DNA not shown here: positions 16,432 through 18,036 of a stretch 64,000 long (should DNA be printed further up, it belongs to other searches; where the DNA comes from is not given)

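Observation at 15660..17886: ATP-grasp amidoligase fused to a retropepsin-like protease, translationally coupled to a 7TM membrane protein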

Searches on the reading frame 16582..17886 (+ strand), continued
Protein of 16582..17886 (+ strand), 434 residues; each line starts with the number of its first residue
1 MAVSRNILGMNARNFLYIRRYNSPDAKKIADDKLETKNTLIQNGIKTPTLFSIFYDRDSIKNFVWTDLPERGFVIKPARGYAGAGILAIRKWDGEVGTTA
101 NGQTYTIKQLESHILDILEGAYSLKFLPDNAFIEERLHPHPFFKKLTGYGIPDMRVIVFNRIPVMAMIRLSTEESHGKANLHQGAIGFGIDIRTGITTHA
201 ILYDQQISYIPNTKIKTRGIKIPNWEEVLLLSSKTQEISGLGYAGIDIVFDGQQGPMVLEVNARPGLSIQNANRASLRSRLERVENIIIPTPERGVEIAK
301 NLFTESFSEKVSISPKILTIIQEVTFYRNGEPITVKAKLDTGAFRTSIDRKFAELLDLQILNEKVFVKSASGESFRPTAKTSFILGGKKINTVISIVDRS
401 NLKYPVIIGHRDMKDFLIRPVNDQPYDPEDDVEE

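Call 59: search_protein_families(library=pfam, proteins=[P0375, P0342, P0247, P0250, P0360, P0386, P0388, P0245, P0381], max_evalue=0.0001)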
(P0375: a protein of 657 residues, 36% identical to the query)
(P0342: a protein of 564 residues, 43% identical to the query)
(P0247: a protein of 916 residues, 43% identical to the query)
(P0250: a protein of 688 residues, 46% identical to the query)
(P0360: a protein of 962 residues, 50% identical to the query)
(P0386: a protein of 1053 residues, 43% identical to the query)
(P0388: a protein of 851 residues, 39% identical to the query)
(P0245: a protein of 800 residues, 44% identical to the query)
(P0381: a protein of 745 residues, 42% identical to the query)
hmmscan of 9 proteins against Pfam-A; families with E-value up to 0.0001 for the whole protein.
P0375 (657 aa): 7 families
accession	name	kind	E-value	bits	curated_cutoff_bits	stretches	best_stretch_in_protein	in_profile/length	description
PF14397.11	ATPgrasp_ST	-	1.8e-48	165.6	31.4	1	384-650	2-276/278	Sugar-transfer associated ATP-grasp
PF14402.11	7TM_transglut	-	6.2e-17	62.3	25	1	177-359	60-244/248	7 transmembrane helices usually fused to an inactive transglutaminase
PF08443.16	RimK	-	2.9e-11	43.7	21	0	597-649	133-186/188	RimK-like ATP-grasp domain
PF02655.19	ATP-grasp_3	-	5.6e-07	30.2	23.2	0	401-479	1-69/160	ATP-grasp domain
PF05618.17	Zn_protease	-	1.1e-06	29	27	0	89-140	69-122/138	Putative ATP-dependent zinc protease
PF13650.11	Asp_protease_2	-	2.4e-05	25.4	24.3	1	55-101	6-51/90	Aspartyl protease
PF13975.11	gag-asp_proteas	-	2.9e-05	25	28.2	1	55-102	6-52/92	gag-polyprotein putative aspartyl protease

P0342 (564 aa): 5 families
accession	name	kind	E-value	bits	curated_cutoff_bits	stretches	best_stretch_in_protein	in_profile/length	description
PF14397.11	ATPgrasp_ST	-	2.4e-67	227.5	31.4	1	247-523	2-277/278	Sugar-transfer associated ATP-grasp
PF14402.11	7TM_transglut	-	9.8e-23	81.3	25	1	35-227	55-246/248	7 transmembrane helices usually fused to an inactive transglutaminase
PF08443.16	RimK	-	2.6e-07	30.9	21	0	464-508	129-172/188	RimK-like ATP-grasp domain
PF02655.19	ATP-grasp_3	-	4.3e-06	27.3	23.2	0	464-503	117-157/160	ATP-grasp domain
PF03133.20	TTL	-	0.0001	22.1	20.1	0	482-518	238-274/292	Tubulin-tyrosine ligase family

P0247 (916 aa): 5 families
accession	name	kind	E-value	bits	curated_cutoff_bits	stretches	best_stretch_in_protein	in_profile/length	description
PF14397.11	ATPgrasp_ST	-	5.8e-73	245.9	31.4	1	4-276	2-277/278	Sugar-transfer associated ATP-grasp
PF08014.17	MATCAP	-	7.4e-12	45.3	27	1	542-869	7-303/365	Microtubule-associated tyrosine carboxypeptidase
PF05618.17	Zn_protease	-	1.7e-09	38.1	27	1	310-453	1-133/138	Putative ATP-dependent zinc protease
PF02655.19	ATP-grasp_3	-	3.6e-09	37.3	23.2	0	21-87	1-58/160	ATP-grasp domain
PF08443.16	RimK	-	2.3e-08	34.3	21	0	220-259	132-170/188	RimK-like ATP-grasp domain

P0250 (688 aa): 5 families
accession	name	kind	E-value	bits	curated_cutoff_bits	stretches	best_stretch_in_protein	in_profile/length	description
PF14397.11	ATPgrasp_ST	-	4.1e-66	223.5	31.4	1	20-289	5-277/278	Sugar-transfer associated ATP-grasp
PF04794.17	YdjC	-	2.1e-36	126.6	29.7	2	540-674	97-265/266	YdjC-like protein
PF02655.19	ATP-grasp_3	-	4.6e-10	40.3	23.2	1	34-98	1-56/160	ATP-grasp domain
PF08443.16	RimK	-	5.7e-09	36.3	21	0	231-272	130-170/188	RimK-like ATP-grasp domain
PF05618.17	Zn_protease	-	1.2e-06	28.9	27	0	398-456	60-121/138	Putative ATP-dependent zinc protease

P0360 (962 aa): 2 families
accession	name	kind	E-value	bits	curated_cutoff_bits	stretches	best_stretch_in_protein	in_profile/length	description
PF14397.11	ATPgrasp_ST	-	3.6e-42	144.9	31.4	1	631-792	113-277/278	Sugar-transfer associated ATP-grasp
PF08443.16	RimK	-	1.7e-06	28.2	21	0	734-775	130-170/188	RimK-like ATP-grasp domain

P0386 (1053 aa): 18 families
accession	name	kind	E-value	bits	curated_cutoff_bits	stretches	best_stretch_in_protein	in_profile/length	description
PF14397.11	ATPgrasp_ST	-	2.6e-61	207.7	31.4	1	17-281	3-268/278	Sugar-transfer associated ATP-grasp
PF07719.23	TPR_2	-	1.4e-28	97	27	1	432-464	2-34/34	Tetratricopeptide repeat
PF14559.12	TPR_19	-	1.1e-27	96.6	25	3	441-499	1-60/68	Tetratricopeptide repeat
PF13432.12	TPR_16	-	7.5e-24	84.3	32.7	4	435-498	1-64/65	Tetratricopeptide repeat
PF13181.12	TPR_8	-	6e-21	73.2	25.7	0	432-464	2-34/34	Tetratricopeptide repeat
PF13174.12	TPR_6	-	1.7e-19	69.5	26.3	0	1003-1033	2-32/33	Tetratricopeptide repeat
PF13428.12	TPR_14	-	2.9e-19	68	23.5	0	866-906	2-42/44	Tetratricopeptide repeat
PF00515.34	TPR_1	-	2.4e-18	65.5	27.8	1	432-464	2-34/34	Tetratricopeptide repeat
PF13414.12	TPR_11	-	2.5e-18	65.9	26.8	0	472-509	1-38/42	TPR repeat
PF13431.12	TPR_17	-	2.2e-15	56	24.4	0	421-452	3-34/34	Tetratricopeptide repeat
PF13371.12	TPR_9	-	2.9e-14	53.2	35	2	873-938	3-68/73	Tetratricopeptide repeat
PF13424.12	TPR_12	-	7.7e-13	48.9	30.1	1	434-494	6-74/77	Tetratricopeptide repeat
PF12895.13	ANAPC3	-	1.6e-12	48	27.2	0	859-924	17-81/82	Anaphase-promoting complex, cyclosome, subunit 3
PF23914.1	TPR_CcmH_CycH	-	1.6e-09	38.2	42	0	457-547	42-135/158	Cytochrome c-type biogenesis protein H TPR domain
PF24575.1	TPR_Slam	-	9.3e-07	29.7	35.2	0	974-1023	54-103/104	Surface lipoprotein assembly modifier, N-terminal TPR repeats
PF08443.16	RimK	-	7e-05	22.9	21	0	239-273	137-170/188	RimK-like ATP-grasp domain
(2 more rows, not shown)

P0388 (851 aa): 7 families
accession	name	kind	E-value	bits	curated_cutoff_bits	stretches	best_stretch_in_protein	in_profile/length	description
PF14397.11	ATPgrasp_ST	-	7.6e-58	196.3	31.4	1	564-831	2-272/278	Sugar-transfer associated ATP-grasp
PF14402.11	7TM_transglut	-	5e-42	144.6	25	1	324-532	38-247/248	7 transmembrane helices usually fused to an inactive transglutaminase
PF01841.26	Transglut_core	-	7.3e-16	58.8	23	1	180-267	15-108/108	Transglutaminase-like superfamily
PF08443.16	RimK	-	1.7e-13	51.1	21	1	581-745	1-129/188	RimK-like ATP-grasp domain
PF14398.11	ATPgrasp_YheCD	-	6e-07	29.4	26.8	0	611-713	38-134/255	YheC/D like ATP-grasp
PF02655.19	ATP-grasp_3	-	1.3e-06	29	23.2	0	581-646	1-56/160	ATP-grasp domain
PF02955.21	GSH-S_ATP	-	5.4e-05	23.1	23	0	694-743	74-124/175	Prokaryotic glutathione synthetase, ATP-grasp domain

P0245 (800 aa): 6 families
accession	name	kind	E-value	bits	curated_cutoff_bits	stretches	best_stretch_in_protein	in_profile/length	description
PF14397.11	ATPgrasp_ST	-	1.1e-68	231.9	31.4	1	11-290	2-277/278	Sugar-transfer associated ATP-grasp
PF08014.17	MATCAP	-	4.4e-43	148.1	27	1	475-799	2-350/365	Microtubule-associated tyrosine carboxypeptidase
PF05618.17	Zn_protease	-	3e-09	37.3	27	1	368-432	66-133/138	Putative ATP-dependent zinc protease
PF02655.19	ATP-grasp_3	-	2.5e-08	34.6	23.2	0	29-94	2-58/160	ATP-grasp domain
PF14398.11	ATPgrasp_YheCD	-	4.7e-06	26.5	26.8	0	241-276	198-233/255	YheC/D like ATP-grasp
PF08443.16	RimK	-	2.6e-05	24.3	21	0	232-275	130-172/188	RimK-like ATP-grasp domain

P0381 (745 aa): 6 families
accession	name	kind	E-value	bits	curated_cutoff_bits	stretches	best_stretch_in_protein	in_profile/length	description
PF14397.11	ATPgrasp_ST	-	4.9e-67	226.5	31.4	1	472-740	2-275/278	Sugar-transfer associated ATP-grasp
PF14402.11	7TM_transglut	-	1.6e-40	139.6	25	1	258-449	56-247/248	7 transmembrane helices usually fused to an inactive transglutaminase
PF08443.16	RimK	-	6.1e-08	32.9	21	0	681-727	127-172/188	RimK-like ATP-grasp domain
PF02655.19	ATP-grasp_3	-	2.5e-06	28.1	23.2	0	683-722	117-157/160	ATP-grasp domain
PF14398.11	ATPgrasp_YheCD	-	1.5e-05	24.8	26.8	0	697-729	202-234/255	YheC/D like ATP-grasp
PF03133.20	TTL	-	4.8e-05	23.2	20.1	0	701-729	238-266/292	Tubulin-tyrosine ligase family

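Call 66: search_protein_families(library=ncbifam, proteins=[P0331, P0340, P0352, P0372, P0241, P0266, L016:1723-4083:+], max_evalue=1e-10)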
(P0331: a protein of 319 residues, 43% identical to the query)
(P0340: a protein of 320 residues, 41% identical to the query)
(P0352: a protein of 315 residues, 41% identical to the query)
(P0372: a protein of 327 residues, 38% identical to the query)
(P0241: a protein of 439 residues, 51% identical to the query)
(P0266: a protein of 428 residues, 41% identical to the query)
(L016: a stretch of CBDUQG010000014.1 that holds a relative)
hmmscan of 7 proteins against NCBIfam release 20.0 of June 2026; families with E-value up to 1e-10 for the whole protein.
P0331 (319 aa): 2 families
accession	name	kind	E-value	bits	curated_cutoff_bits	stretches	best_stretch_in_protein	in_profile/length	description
TIGR02291.1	rimK_rel_E_lig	hypoth_equivalog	2.9e-103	345.2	314.2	1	2-313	4-314/317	alpha-L-glutamate ligase-like protein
TIGR00768.1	rimK_fam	subfamily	5.2e-14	52.3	143.4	0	235-276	217-258/276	RimK family alpha-L-glutamate ligase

P0340 (320 aa): 1 family
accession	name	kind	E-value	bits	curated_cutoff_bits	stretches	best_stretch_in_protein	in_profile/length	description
TIGR02291.1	rimK_rel_E_lig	hypoth_equivalog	1.6e-99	332.9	314.2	1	11-307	6-302/317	alpha-L-glutamate ligase-like protein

P0352 (315 aa): 3 families
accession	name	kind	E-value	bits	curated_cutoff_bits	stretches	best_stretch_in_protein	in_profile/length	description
TIGR02291.1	rimK_rel_E_lig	hypoth_equivalog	5.1e-132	439.7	314.2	1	7-314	5-315/317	alpha-L-glutamate ligase-like protein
TIGR00768.1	rimK_fam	subfamily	6e-15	55.3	143.4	0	38-97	86-142/276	RimK family alpha-L-glutamate ligase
NF040720.1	MptN_Meth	equivalog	2.3e-11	43.3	350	0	39-193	101-221/291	tetrahydromethanopterin:alpha-L-glutamate ligase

P0372 (327 aa): 1 family
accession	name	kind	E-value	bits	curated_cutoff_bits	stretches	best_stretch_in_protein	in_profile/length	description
TIGR02291.1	rimK_rel_E_lig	hypoth_equivalog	3e-118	394.4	314.2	1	7-315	6-312/317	alpha-L-glutamate ligase-like protein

P0241 (439 aa): 3 families
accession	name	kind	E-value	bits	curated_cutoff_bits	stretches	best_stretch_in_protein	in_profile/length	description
TIGR02291.1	rimK_rel_E_lig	hypoth_equivalog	2.9e-83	279.5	314.2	1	7-289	12-297/317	alpha-L-glutamate ligase-like protein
NF040720.1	MptN_Meth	equivalog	3.4e-13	49.3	350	0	225-266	229-271/291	tetrahydromethanopterin:alpha-L-glutamate ligase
TIGR00768.1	rimK_fam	subfamily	8.4e-11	41.7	143.4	0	225-267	216-258/276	RimK family alpha-L-glutamate ligase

P0266 (428 aa): 3 families
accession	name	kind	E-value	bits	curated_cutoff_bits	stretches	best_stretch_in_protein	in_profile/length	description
TIGR02291.1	rimK_rel_E_lig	hypoth_equivalog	3.9e-83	279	314.2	1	4-308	12-314/317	alpha-L-glutamate ligase-like protein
TIGR00768.1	rimK_fam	subfamily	1.2e-14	54.4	143.4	0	226-272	212-258/276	RimK family alpha-L-glutamate ligase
NF040720.1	MptN_Meth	equivalog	3.6e-12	46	350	0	19-97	91-159/291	tetrahydromethanopterin:alpha-L-glutamate ligase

L016:1723-4083:+ (786 aa): 2 families
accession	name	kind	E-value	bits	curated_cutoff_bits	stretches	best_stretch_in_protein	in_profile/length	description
TIGR02291.1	rimK_rel_E_lig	hypoth_equivalog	3.7e-80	269.3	314.2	1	6-300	9-310/317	alpha-L-glutamate ligase-like protein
TIGR02421.1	QEGLA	hypoth_equivalog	3e-59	201.1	338.65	1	436-785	2-357/368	flavohemoglobin expression-modulating QEGLA motif protein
